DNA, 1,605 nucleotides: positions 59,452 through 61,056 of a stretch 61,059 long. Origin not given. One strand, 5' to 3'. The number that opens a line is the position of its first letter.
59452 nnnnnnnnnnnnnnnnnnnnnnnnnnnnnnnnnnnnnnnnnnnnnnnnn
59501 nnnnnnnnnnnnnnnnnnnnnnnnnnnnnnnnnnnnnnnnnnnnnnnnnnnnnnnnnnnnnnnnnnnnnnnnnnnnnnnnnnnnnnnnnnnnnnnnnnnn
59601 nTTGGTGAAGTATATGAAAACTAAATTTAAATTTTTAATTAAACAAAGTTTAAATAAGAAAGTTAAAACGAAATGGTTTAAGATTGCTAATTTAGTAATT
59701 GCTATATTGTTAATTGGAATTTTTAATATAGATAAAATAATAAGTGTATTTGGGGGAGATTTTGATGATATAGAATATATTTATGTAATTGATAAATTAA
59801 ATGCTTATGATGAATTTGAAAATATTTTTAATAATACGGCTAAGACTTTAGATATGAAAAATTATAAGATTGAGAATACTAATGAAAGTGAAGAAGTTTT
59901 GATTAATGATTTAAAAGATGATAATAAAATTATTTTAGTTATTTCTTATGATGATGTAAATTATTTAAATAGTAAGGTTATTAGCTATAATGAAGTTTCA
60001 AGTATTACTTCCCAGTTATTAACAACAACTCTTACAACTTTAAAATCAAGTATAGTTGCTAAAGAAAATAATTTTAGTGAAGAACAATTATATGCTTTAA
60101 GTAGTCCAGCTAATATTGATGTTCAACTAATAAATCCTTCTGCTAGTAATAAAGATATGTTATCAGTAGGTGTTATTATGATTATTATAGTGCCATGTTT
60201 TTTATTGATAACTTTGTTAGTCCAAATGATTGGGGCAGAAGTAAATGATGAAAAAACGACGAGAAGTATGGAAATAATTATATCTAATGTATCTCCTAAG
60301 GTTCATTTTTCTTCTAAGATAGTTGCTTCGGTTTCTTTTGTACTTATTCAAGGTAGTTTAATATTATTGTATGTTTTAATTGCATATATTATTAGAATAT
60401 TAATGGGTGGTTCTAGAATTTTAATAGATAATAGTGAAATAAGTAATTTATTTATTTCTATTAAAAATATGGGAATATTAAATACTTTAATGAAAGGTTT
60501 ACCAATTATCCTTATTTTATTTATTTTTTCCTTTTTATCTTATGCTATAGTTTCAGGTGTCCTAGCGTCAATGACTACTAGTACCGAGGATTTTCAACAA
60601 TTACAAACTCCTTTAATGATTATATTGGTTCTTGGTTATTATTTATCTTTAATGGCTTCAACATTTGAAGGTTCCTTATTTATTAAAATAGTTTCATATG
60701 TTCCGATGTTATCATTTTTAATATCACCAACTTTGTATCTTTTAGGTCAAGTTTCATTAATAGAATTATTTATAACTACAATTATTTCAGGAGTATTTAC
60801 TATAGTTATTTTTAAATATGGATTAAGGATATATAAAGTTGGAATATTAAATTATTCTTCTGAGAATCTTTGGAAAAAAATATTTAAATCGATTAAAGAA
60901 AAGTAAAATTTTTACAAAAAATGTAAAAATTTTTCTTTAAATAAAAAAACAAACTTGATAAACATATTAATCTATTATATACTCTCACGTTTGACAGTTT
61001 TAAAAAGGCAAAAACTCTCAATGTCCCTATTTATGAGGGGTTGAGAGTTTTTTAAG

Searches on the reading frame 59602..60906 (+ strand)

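Call 29: search_protein_families(library=pfam, proteins=[window:59602-60906:+], max_evalue=0.00001)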
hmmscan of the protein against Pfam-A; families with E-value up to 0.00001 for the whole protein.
window:59602-60906:+ (434 aa): 1 family
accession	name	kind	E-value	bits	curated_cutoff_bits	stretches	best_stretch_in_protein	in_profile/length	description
PF12698.13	ABC2_membrane_3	-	1.4e-23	84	31.6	1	29-404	6-342/347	ABC-2 family transporter protein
